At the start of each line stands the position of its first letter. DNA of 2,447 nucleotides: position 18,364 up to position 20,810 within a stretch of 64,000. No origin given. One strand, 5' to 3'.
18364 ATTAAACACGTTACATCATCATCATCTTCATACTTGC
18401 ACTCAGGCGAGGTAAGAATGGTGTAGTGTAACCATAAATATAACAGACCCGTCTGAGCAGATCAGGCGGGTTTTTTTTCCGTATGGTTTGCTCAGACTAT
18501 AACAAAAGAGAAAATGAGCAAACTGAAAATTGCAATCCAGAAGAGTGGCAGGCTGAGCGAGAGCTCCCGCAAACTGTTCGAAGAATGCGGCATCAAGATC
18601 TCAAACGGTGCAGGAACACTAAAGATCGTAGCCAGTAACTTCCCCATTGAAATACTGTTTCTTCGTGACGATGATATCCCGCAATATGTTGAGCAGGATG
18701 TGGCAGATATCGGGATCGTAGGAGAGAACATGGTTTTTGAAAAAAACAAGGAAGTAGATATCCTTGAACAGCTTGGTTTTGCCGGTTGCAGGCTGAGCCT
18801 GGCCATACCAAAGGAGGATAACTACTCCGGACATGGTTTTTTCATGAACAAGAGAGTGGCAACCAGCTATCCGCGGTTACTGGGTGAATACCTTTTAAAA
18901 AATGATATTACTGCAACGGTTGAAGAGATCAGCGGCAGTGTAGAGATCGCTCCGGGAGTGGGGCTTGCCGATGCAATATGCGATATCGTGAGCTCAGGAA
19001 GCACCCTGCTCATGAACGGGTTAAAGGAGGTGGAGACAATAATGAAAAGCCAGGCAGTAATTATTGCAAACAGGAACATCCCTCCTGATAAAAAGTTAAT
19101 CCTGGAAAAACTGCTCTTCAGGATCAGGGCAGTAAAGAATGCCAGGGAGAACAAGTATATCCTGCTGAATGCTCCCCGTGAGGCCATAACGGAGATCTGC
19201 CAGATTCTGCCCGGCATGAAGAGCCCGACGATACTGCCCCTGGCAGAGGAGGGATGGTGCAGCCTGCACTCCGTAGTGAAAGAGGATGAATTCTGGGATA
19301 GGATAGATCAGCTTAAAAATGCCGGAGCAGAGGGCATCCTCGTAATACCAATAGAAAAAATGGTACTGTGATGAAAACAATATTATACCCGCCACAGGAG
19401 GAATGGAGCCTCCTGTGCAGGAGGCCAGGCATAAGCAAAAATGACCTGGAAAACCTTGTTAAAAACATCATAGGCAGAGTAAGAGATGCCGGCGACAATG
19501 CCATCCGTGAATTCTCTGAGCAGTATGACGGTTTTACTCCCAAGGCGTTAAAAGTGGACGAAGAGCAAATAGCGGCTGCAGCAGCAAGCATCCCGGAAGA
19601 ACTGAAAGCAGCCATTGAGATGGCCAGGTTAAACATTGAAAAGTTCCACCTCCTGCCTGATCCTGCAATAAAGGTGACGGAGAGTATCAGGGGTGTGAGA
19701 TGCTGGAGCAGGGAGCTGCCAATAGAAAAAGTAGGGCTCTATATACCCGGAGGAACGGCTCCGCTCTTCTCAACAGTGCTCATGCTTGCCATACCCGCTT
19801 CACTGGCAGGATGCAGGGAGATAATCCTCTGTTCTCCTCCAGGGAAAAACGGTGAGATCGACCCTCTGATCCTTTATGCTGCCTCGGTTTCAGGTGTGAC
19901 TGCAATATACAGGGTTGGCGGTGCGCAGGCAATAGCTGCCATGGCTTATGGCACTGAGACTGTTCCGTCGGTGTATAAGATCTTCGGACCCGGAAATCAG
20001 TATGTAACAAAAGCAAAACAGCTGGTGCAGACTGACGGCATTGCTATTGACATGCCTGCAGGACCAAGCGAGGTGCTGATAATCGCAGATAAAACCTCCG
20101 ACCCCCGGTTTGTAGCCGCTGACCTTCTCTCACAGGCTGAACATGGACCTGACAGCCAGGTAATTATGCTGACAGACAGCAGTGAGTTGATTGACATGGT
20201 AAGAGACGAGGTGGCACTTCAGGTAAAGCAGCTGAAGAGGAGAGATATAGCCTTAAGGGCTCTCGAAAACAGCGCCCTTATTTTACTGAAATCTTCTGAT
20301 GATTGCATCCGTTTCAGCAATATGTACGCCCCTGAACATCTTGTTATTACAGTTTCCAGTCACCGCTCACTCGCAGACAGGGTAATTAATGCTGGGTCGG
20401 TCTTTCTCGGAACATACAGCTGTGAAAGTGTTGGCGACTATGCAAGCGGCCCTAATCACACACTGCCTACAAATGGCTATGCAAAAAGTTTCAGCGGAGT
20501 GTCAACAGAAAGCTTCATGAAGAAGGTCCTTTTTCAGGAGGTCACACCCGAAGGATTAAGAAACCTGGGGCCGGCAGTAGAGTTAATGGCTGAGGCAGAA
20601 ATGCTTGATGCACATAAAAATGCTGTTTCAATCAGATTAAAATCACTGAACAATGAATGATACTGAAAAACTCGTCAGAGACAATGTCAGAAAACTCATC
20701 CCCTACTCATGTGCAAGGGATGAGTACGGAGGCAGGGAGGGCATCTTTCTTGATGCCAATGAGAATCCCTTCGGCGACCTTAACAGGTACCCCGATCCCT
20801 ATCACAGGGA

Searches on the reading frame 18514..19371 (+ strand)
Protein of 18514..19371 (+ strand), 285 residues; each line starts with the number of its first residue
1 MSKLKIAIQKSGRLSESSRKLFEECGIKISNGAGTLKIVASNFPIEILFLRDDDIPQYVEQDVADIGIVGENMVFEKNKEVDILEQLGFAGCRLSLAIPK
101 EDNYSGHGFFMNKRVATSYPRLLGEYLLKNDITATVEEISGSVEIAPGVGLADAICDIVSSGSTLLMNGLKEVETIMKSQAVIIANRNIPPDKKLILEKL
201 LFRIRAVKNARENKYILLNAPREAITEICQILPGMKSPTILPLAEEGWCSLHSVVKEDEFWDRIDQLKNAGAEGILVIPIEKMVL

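Call 4: search_protein_families(library=pfam, proteins=[window:18514-19371:+])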
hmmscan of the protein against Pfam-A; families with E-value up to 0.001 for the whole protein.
window:18514-19371:+ (285 aa): 2 families
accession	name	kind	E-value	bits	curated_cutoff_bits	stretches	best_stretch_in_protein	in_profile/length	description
PF01634.23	HisG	-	2.4e-50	171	25.5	1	51-205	1-157/158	ATP phosphoribosyltransferase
PF08029.16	HisG_C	-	1.6e-29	102.3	23.5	1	210-282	1-73/73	HisG, C-terminal domain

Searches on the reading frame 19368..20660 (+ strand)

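Call 4: search_protein_families(library=pfam, proteins=[window:19368-20660:+])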
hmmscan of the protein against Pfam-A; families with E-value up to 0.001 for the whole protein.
window:19368-20660:+ (430 aa): 1 family
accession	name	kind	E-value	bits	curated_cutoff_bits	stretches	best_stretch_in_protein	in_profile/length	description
PF00815.25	Histidinol_dh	-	1.2e-164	548.7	27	1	19-424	3-411/411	Histidinol dehydrogenase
